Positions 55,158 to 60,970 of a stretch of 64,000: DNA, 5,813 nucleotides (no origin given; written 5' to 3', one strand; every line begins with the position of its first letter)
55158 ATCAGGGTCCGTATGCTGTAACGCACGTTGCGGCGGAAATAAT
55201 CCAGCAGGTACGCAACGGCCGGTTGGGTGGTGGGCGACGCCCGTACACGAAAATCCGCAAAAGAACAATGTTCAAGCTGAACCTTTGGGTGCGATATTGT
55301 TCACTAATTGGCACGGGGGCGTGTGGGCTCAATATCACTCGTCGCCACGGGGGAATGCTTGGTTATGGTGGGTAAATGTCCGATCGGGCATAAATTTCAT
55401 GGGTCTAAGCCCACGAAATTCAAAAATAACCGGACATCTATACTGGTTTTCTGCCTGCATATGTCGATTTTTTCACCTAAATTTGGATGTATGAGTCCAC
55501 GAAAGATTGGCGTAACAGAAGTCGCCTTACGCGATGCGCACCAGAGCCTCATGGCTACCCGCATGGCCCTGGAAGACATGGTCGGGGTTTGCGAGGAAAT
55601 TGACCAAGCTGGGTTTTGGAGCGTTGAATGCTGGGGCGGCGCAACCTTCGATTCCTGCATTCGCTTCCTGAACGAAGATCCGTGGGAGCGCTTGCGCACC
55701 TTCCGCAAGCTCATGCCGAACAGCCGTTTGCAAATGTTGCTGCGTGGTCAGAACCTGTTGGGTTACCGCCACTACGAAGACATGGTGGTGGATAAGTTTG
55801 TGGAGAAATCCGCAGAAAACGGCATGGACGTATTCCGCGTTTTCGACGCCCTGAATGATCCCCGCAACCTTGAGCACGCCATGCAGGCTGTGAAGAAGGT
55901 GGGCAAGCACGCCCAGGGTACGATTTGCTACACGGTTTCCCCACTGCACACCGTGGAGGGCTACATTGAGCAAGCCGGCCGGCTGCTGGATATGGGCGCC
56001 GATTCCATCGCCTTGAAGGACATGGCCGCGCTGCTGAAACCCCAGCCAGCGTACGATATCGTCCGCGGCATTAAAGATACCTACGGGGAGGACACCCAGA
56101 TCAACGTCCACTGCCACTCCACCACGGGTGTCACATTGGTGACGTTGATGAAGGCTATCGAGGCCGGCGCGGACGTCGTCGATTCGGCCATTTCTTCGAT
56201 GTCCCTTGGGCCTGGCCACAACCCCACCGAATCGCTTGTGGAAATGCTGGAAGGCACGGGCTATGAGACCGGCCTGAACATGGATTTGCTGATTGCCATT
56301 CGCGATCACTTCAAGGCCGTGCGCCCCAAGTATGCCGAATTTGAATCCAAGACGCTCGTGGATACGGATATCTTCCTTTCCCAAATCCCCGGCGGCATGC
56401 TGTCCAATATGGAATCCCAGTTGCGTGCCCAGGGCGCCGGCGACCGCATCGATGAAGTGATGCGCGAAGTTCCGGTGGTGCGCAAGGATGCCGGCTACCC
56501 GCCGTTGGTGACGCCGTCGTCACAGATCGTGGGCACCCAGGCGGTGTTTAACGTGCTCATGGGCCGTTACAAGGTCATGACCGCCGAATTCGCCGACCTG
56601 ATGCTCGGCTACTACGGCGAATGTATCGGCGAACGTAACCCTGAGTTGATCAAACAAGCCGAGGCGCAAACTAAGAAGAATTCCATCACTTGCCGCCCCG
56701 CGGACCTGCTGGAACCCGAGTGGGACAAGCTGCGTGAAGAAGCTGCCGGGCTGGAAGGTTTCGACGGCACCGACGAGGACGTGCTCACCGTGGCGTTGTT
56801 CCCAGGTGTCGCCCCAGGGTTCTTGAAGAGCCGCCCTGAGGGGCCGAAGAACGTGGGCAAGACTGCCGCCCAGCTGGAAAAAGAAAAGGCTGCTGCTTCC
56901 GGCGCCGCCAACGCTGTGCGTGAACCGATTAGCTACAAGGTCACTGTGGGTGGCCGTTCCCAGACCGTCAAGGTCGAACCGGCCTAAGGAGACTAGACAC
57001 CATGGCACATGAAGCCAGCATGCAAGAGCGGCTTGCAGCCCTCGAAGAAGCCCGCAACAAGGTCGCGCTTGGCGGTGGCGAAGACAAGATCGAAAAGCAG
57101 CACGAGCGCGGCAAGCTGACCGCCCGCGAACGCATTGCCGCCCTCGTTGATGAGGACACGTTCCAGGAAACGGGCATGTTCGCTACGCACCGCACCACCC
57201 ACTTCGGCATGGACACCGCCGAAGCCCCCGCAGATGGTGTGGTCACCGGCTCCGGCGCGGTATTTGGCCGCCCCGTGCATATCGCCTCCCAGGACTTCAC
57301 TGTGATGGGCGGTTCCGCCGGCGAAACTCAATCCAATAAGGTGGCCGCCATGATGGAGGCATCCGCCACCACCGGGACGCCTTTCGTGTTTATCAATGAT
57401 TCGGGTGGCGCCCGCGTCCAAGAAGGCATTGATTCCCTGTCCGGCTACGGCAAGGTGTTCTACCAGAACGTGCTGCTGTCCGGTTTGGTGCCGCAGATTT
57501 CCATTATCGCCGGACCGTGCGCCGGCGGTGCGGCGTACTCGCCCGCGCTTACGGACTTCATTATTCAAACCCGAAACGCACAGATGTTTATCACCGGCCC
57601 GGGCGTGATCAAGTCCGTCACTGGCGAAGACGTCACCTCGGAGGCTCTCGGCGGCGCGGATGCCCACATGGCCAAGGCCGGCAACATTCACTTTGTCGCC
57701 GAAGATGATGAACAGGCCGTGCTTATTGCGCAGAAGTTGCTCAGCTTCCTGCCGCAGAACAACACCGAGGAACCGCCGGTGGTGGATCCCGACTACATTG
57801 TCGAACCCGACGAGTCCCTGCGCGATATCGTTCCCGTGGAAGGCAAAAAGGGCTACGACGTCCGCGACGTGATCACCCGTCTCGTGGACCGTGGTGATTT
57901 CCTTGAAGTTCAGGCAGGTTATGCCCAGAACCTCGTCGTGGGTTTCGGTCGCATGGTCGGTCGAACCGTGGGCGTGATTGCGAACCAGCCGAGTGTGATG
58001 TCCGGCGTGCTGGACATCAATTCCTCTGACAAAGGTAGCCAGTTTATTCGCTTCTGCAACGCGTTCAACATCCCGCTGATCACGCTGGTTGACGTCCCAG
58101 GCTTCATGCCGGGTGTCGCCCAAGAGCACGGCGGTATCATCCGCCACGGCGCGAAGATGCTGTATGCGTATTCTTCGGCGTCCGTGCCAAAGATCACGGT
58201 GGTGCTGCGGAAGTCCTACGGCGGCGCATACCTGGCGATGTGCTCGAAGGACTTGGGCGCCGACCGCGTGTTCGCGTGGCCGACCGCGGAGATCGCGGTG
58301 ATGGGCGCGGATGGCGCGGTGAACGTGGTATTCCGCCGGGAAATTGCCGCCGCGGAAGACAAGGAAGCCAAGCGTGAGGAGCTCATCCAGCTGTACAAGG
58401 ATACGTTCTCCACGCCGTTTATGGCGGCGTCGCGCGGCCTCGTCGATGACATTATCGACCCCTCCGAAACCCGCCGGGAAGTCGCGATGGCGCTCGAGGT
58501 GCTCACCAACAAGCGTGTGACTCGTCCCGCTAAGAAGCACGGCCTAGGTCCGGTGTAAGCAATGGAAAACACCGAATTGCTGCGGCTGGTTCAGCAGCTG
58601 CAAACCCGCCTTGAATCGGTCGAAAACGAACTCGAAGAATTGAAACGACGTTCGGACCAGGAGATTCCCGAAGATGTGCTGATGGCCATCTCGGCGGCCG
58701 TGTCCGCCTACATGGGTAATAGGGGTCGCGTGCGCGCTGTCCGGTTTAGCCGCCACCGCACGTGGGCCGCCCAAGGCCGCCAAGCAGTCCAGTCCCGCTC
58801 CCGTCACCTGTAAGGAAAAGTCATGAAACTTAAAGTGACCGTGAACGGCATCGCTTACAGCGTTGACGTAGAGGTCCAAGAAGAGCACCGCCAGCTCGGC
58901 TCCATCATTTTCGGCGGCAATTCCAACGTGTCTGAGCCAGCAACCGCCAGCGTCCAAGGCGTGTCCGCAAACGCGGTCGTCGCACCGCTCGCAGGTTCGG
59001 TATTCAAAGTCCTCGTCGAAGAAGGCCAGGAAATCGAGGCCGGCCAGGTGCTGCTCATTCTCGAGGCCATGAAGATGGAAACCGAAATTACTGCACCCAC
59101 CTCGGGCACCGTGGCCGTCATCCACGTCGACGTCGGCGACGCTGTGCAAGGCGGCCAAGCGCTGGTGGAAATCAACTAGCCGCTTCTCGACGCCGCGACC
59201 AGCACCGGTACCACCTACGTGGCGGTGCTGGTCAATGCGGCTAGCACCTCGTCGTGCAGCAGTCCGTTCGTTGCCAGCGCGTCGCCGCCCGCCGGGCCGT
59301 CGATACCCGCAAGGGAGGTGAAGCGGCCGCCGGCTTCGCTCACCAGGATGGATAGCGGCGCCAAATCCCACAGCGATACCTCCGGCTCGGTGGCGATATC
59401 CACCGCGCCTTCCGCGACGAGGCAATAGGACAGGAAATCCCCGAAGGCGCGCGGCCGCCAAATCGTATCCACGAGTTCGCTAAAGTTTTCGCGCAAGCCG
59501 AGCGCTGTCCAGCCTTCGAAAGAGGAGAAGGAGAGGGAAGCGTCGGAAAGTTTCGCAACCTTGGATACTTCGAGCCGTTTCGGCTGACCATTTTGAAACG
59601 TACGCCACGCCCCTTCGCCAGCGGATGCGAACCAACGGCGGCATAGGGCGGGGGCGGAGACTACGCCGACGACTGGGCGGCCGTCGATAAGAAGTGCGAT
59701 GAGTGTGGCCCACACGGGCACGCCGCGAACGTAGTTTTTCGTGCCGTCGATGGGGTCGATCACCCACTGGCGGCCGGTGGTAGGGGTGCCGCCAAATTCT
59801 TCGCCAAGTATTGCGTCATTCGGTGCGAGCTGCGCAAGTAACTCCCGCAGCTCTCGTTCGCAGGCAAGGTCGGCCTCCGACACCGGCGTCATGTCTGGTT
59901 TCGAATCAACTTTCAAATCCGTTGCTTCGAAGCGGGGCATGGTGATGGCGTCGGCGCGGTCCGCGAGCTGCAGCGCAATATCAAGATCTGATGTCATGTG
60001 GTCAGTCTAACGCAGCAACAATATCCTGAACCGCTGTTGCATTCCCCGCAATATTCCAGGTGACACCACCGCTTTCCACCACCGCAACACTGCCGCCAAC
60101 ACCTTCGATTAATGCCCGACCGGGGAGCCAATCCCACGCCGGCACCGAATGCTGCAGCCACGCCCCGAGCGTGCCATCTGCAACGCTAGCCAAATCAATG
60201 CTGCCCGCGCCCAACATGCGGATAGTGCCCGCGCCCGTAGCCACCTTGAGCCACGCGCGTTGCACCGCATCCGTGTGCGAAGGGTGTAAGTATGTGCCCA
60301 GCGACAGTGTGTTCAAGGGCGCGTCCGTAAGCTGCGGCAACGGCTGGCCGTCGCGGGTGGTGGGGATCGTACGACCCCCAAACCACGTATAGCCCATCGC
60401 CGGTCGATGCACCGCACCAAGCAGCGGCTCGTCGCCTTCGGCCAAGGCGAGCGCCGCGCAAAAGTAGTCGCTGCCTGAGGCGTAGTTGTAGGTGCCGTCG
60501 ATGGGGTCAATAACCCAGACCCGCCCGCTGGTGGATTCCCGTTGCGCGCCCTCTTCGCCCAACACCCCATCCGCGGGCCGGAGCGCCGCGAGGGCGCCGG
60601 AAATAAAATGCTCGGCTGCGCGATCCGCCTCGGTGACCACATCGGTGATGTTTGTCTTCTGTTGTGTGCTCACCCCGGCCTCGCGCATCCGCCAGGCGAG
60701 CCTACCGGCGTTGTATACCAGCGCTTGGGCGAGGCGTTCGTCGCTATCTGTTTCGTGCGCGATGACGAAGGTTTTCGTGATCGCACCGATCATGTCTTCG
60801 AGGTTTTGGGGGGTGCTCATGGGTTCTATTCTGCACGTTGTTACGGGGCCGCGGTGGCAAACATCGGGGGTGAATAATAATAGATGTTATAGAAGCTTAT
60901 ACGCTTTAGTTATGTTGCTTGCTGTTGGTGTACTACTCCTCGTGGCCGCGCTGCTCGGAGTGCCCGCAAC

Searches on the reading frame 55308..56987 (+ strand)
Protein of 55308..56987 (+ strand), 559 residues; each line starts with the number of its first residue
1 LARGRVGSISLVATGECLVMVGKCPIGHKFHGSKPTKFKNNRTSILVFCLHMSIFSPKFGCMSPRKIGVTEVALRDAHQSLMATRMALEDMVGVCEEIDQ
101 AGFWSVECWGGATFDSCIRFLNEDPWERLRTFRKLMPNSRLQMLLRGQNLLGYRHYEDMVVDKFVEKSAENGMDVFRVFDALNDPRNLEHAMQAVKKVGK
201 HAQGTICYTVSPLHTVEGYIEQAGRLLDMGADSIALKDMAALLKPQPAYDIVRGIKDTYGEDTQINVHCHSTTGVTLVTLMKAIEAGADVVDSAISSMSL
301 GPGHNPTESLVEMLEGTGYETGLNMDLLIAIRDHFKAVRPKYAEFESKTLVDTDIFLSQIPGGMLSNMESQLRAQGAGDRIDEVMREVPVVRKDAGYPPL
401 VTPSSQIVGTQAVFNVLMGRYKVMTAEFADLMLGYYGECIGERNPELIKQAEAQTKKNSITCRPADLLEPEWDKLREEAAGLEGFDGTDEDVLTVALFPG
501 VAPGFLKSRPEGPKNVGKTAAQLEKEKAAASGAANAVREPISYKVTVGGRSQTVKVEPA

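Call 50: search_protein_families(library=pfam, proteins=[window:55308-56987:+], max_evalue=0.00001)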
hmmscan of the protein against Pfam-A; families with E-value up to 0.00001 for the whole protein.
window:55308-56987:+ (559 aa): 2 families
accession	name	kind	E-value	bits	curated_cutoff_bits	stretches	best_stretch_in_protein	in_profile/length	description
PF02436.23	PYC_OADA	-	4.2e-52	177.2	27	1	355-528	1-184/201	Conserved carboxylase domain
PF00682.25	HMGL-like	-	7.4e-16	58.8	29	1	70-332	5-257/260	HMGL-like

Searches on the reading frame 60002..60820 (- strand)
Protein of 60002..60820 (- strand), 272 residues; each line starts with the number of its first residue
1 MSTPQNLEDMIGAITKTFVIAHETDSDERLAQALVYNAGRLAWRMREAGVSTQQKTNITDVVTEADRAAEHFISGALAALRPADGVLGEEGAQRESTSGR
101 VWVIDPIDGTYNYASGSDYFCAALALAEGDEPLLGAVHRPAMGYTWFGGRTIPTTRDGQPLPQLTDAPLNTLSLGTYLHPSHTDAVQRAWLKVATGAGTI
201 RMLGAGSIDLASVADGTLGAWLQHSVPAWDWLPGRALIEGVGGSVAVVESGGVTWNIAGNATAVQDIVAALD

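Call 50: search_protein_families(library=pfam, proteins=[window:60002-60820:-], max_evalue=0.00001)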
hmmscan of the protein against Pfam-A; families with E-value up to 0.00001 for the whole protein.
window:60002-60820:- (272 aa): 1 family
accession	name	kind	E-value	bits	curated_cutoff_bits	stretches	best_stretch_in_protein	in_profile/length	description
PF00459.30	Inositol_P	-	8.7e-43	147.2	27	1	32-255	10-245/271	Inositol monophosphatase family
